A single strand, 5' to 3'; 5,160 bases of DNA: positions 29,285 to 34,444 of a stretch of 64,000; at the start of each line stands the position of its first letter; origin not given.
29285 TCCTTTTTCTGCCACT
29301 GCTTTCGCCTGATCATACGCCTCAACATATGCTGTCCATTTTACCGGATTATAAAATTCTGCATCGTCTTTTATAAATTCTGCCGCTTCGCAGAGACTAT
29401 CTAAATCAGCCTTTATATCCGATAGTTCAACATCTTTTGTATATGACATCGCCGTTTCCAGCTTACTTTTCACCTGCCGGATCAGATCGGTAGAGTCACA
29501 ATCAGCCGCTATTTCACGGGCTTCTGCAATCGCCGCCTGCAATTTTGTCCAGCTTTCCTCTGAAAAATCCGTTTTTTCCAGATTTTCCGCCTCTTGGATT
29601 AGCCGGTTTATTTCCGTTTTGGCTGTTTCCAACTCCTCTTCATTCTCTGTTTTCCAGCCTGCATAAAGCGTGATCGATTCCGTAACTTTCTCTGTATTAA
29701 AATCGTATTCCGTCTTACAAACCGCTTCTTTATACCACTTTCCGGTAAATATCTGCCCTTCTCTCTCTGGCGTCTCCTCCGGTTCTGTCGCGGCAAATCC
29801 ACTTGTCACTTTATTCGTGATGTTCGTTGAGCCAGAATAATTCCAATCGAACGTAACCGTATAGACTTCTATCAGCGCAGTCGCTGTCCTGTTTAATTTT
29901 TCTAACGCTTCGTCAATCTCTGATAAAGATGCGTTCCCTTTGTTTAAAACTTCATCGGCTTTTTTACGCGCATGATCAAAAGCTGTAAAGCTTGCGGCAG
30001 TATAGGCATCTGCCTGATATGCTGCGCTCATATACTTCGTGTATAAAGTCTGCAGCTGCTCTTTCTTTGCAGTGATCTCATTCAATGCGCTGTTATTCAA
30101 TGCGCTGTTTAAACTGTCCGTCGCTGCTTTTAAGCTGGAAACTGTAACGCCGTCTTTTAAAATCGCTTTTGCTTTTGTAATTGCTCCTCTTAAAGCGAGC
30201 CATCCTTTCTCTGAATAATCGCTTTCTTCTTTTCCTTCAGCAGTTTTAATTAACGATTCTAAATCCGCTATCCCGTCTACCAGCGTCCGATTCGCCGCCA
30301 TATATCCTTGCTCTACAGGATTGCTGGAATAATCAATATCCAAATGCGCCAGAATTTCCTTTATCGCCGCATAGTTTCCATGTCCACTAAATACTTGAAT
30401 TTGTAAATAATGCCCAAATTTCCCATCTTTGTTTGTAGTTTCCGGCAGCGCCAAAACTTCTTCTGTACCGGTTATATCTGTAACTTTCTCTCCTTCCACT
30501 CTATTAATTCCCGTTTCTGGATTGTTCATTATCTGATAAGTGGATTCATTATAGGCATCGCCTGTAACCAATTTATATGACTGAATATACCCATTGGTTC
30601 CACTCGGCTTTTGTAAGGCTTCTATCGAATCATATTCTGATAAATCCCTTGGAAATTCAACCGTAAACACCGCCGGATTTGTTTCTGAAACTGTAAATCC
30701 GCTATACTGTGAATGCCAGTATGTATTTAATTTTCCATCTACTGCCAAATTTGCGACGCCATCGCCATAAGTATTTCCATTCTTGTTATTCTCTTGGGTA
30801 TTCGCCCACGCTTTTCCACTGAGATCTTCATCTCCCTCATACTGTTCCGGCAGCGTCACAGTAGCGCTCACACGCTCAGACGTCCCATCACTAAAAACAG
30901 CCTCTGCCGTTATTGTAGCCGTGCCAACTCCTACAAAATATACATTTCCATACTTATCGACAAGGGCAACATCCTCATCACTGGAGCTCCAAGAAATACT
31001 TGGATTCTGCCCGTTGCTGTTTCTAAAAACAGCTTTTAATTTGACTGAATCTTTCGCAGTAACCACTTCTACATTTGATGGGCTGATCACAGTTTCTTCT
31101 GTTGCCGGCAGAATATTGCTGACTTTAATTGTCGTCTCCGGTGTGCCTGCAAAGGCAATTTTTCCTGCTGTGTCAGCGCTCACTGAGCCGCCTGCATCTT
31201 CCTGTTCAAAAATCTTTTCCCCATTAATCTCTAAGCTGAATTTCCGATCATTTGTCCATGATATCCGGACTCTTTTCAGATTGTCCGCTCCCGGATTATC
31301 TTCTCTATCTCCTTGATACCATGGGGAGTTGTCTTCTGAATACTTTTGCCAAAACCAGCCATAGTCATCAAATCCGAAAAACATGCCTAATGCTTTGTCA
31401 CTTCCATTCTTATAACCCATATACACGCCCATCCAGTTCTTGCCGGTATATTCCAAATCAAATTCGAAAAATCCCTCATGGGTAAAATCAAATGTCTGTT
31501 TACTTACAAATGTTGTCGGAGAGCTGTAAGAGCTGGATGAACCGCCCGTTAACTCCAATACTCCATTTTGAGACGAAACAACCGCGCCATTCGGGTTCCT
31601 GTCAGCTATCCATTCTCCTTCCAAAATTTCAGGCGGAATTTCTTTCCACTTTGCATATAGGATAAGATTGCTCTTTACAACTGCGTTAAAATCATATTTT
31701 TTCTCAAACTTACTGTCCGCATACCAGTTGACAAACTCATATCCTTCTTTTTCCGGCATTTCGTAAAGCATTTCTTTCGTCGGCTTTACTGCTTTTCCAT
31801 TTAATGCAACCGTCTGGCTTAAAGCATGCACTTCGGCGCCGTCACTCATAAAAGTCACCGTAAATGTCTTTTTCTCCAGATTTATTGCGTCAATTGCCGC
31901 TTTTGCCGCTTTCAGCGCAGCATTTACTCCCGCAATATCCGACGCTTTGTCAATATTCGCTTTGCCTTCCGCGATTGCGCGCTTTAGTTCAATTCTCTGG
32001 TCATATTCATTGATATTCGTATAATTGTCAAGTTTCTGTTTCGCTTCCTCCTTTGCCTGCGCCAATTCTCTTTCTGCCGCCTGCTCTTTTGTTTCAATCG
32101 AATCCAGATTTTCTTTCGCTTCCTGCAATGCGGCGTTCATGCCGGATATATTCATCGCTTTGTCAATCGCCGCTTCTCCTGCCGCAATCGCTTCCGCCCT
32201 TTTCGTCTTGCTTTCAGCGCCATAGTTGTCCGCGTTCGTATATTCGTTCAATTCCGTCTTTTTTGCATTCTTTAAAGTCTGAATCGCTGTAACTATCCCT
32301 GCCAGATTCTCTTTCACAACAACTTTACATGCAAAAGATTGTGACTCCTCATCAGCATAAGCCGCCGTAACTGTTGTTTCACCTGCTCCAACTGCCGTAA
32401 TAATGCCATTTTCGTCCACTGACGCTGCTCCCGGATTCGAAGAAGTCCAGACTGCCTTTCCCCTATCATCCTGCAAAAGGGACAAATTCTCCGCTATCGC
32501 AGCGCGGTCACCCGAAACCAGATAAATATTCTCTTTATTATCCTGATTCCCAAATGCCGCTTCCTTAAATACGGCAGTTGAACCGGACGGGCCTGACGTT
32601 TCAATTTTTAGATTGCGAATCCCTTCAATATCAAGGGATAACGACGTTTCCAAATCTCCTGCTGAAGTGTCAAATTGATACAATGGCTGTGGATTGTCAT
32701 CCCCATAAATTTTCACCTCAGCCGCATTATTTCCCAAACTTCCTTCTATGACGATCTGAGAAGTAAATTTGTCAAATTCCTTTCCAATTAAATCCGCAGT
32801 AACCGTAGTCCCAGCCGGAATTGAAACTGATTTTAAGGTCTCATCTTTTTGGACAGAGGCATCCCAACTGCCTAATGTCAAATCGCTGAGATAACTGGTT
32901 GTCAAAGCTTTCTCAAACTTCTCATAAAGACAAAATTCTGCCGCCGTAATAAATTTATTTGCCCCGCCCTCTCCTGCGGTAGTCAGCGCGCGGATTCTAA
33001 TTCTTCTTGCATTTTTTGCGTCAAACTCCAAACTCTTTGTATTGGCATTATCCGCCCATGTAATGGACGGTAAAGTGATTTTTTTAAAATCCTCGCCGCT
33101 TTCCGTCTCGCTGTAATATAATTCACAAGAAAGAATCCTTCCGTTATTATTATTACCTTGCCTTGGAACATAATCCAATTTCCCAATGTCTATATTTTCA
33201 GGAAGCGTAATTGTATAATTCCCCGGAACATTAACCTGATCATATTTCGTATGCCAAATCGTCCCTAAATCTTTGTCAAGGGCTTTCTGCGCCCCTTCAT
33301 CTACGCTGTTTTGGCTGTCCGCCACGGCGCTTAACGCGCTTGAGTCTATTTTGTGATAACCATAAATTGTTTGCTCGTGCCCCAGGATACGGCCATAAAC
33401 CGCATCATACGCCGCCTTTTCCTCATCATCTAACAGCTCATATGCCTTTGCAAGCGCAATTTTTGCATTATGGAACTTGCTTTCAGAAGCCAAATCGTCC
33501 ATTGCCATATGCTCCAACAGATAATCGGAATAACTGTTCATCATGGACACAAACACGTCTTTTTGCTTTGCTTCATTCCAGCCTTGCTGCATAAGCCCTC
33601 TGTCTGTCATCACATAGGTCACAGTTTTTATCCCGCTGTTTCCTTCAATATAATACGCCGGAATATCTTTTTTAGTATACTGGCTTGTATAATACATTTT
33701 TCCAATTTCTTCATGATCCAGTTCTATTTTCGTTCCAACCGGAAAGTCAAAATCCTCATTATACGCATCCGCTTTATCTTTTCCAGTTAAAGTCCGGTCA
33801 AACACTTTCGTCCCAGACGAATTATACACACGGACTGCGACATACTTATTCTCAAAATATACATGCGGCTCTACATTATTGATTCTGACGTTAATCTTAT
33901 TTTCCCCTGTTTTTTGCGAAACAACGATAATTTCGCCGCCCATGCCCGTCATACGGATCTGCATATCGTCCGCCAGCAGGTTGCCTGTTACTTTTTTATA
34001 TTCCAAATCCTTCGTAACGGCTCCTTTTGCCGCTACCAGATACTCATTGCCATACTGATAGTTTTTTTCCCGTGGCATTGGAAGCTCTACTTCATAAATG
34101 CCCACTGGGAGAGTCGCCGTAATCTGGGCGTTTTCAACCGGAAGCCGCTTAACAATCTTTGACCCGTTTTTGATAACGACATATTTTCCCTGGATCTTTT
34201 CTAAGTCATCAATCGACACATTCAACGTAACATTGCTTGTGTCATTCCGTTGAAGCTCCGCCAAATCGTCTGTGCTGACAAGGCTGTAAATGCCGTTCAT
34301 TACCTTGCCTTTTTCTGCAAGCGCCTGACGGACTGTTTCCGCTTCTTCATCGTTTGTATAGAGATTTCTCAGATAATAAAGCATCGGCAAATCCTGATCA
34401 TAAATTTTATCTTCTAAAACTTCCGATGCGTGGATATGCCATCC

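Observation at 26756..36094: Secreted multidomain M60-like metalloprotease of 3112 aa with near-identical 237-bp tandem repeats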

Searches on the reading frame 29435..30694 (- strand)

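Call 12: search_protein_families(library=pfam, proteins=[window:29435-30694:-], max_evalue=0.1)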
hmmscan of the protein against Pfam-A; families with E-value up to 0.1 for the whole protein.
window:29435-30694:- (420 aa): 4 families
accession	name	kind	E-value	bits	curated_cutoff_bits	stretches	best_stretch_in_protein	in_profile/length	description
PF07554.19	FIVAR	-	1e-14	55.3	29.2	3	211-274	2-70/71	FIVAR domain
PF09479.16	Flg_new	-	6e-13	49.1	27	1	278-345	1-64/65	Listeria-Bacteroides repeat domain (List_Bact_rpt)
PF03938.19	OmpH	-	0.042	14.5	32.4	0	191-270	20-88/141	Outer membrane protein (OmpH-like)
PF01628.27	HrcA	-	0.065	13.6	22.2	1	172-274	54-154/215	HrcA protein C terminal domain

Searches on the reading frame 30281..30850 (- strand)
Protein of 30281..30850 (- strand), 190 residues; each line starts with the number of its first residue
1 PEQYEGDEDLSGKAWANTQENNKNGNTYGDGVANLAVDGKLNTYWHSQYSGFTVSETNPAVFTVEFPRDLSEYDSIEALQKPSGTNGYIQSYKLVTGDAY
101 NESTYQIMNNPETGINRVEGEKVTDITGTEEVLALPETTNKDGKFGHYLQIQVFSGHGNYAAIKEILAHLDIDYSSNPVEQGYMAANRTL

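Call 56: search_solved_structures(query=window:30281-30850:-, max_evalue=0.1)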
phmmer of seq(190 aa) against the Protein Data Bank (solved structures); distinct sequences matched with E-value up to 0.1: 11.
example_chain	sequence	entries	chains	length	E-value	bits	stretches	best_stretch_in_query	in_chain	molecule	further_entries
2v72_A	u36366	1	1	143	9.7e-05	25.4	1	28-94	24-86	EXO-ALPHA-SIALIDASE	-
4a41_A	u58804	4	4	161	0.00019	24.5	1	25-99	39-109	ALPHA-N-ACETYLGLUCOSAMINIDASE FAMILY PROTEIN | Alpha-N-acetylglucosaminidase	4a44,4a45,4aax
2j7m_A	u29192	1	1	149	0.00045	23.2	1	27-101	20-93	HYALURONIDASE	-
2j1a_A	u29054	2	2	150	0.00046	23.2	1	27-101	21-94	HYALURONIDASE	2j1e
4lks_A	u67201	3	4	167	0.00061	22.8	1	35-103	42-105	Glycosyl hydrolase, family 31/fibronectin type III domain protein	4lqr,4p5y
2kd7_A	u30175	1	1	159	0.0046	19.9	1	18-93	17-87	Putative chitobiase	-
3ggl_A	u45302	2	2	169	0.0048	19.9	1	18-93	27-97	Putative chitobiase | Chitobiase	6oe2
2v5d_A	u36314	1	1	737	0.0051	19.8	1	28-99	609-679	O-GLCNACASE NAGJ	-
7jnb_A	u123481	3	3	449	0.02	17.8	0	16-63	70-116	F5/8 type C domain protein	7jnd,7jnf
3f2z_A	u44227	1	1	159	0.03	17.3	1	19-91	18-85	uncharacterized protein BF3579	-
8tx6_A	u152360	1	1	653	0.078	15.9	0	15-94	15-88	Galactose oxidase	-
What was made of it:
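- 30503..30772 (-): F5/8 type C (CBM32-like) module 2, aa 1775-1864 (marginal). It matches the CBM32 modules 2v72, 4a41 and 2j7m at E 1e-4 to 5e-4 (call 56).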

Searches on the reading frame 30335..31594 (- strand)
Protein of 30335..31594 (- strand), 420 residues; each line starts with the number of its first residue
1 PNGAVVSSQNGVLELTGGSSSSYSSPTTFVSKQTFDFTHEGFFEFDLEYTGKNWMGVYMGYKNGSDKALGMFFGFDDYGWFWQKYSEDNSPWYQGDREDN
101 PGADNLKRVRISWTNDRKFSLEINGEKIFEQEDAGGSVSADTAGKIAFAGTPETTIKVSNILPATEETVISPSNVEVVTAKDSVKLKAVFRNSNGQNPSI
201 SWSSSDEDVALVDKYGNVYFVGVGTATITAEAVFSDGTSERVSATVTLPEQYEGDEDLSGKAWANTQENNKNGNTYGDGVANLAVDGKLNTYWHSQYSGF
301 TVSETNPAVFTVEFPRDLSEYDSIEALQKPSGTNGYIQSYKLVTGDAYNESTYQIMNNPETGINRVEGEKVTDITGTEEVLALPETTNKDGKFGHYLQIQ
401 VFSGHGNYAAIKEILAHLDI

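Call 12: search_protein_families(library=pfam, proteins=[window:30335-31594:-], max_evalue=0.1)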
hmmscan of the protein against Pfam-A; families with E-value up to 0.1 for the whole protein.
window:30335-31594:- (420 aa): 3 families
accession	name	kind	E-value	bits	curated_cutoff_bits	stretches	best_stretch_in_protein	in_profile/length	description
PF17995.8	GH101_N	-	5e-12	46.2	25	1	15-139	24-150/180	Endo-alpha-N-acetylgalactosaminidase N-terminal domain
PF02368.24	Big_2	-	8.7e-07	29.2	22.8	1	170-230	7-66/79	Bacterial Ig-like domain (group 2)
PF00754.31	F5_F8_type_C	-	0.00015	22.3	28.2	1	275-364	8-83/127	F5/8 type C domain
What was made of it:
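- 31178..31555 (-): GH101_N-like beta-sandwich, aa 1514-1639. PF17995 at 46.2 bits (call 12).
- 30503..30772 (-): 22.3 bits, below the cut-off of 28.2 (call 12).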

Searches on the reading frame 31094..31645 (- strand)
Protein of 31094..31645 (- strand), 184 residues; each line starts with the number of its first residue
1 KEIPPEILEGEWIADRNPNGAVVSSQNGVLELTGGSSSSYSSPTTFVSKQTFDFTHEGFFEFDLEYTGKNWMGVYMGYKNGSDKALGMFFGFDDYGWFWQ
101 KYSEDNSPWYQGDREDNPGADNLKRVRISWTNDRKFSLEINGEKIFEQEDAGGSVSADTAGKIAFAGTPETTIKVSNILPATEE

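Call 57: search_solved_structures(query=window:31094-31645:-, max_evalue=0.1)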
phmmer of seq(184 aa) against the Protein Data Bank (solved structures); distinct sequences matched with E-value up to 0.1: 2.
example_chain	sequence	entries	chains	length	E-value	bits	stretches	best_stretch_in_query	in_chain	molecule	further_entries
3ecq_A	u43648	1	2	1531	2.7e-07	33.5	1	60-148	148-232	Endo-alpha-N-acetylgalactosaminidase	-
4p99_A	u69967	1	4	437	0.0013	21.6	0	136-170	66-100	MpAFP_RII tetra-tandemer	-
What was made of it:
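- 31178..31555 (-): It matches the N-terminal domain of the solved pneumococcal endo-alpha-N-acetylgalactosaminidase 3ecq at E 2.7e-7 (call 57).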

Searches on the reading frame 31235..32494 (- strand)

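Call 12: search_protein_families(library=pfam, proteins=[window:31235-32494:-], max_evalue=0.1)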
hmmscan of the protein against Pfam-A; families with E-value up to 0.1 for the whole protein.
window:31235-32494:- (420 aa): 5 families
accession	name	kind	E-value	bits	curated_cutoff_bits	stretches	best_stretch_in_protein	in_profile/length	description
PF09479.16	Flg_new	-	1.8e-15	57.2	27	1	211-282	1-65/65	Listeria-Bacteroides repeat domain (List_Bact_rpt)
PF17995.8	GH101_N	-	5.7e-09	36.3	25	1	314-416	23-127/180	Endo-alpha-N-acetylgalactosaminidase N-terminal domain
PF02368.24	Big_2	-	4.6e-06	26.9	22.8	1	12-48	34-70/79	Bacterial Ig-like domain (group 2)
PF22359.2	Big-like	-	0.0025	18.4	27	1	14-48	3-37/48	Bacterial Ig-like domain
PF13863.11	DUF4200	-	0.017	15.9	29.7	1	112-203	4-98/119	Domain of unknown function (DUF4200)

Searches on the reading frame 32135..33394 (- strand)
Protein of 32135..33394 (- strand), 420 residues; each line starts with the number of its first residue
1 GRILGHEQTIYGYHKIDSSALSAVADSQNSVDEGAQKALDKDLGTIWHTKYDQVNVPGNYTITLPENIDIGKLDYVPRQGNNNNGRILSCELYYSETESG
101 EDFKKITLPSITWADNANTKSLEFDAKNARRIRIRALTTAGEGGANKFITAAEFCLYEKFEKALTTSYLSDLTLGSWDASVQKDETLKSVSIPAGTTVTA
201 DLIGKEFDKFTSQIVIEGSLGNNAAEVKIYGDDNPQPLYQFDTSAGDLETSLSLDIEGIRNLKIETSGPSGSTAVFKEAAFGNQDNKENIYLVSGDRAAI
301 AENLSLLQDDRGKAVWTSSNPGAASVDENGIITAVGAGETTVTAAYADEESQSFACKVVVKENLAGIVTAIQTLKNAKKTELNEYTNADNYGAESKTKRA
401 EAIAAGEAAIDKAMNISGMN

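Call 12: search_protein_families(library=pfam, proteins=[window:32135-33394:-], max_evalue=0.1)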
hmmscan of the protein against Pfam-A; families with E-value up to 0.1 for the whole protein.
window:32135-33394:- (420 aa): 5 families
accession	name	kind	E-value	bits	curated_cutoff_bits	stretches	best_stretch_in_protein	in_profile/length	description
PF00754.31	F5_F8_type_C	-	3.1e-13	50.4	28.2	1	26-144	5-120/127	F5/8 type C domain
PF02368.24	Big_2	-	8.6e-07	29.3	22.8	1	312-348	34-70/79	Bacterial Ig-like domain (group 2)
PF08305.17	NPCBM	-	0.00018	21.9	23.9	1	192-270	44-121/137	NPCBM/NEW2 domain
PF22359.2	Big-like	-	0.0029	18.2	27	1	314-348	3-37/48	Bacterial Ig-like domain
PF22633.2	F5_F8_type_C_2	-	0.0046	18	27.8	1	37-134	1-91/91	NedA-like, galactose-binding domain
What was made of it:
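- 32963..33319 (-): F5/8 type C (CBM32-like) module 1, aa 926-1044. 50.4 bits against a cut-off of 28.2 (call 12).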

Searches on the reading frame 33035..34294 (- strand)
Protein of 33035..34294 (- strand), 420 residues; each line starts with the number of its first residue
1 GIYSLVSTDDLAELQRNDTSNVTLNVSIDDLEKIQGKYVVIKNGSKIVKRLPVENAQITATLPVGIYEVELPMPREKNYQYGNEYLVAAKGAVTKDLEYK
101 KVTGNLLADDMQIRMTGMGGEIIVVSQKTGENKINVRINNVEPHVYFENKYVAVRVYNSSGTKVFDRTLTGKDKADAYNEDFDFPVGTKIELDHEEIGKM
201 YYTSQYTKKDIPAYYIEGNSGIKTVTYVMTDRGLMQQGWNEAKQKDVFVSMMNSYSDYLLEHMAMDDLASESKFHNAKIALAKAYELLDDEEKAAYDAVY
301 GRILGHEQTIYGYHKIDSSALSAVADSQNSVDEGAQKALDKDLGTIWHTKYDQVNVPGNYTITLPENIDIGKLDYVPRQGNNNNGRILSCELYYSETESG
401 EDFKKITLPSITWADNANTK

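Call 12: search_protein_families(library=pfam, proteins=[window:33035-34294:-], max_evalue=0.1)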
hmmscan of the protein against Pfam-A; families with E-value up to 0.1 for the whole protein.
window:33035-34294:- (420 aa): 4 families
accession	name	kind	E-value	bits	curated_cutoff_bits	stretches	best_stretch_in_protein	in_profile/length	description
PF03272.18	Mucin_bdg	-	5e-14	52.6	27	1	129-211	17-100/116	Putative mucin or carbohydrate-binding module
PF00754.31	F5_F8_type_C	-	4.9e-08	33.6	28.2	1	326-408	5-82/127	F5/8 type C domain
PF16405.10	DUF5013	-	0.026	15.1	28.5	1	54-97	61-110/149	Domain of unknown function (DUF5013)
PF11797.14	WxLIP_HBD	-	0.04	14.3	28.9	0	120-186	31-95/138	WxL Interacting Protein, host binding domain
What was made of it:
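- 33662..33910 (-): Mucin_bdg module (PF03272), aa 729-811. 52.6 bits against a cut-off of 27 (call 12).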
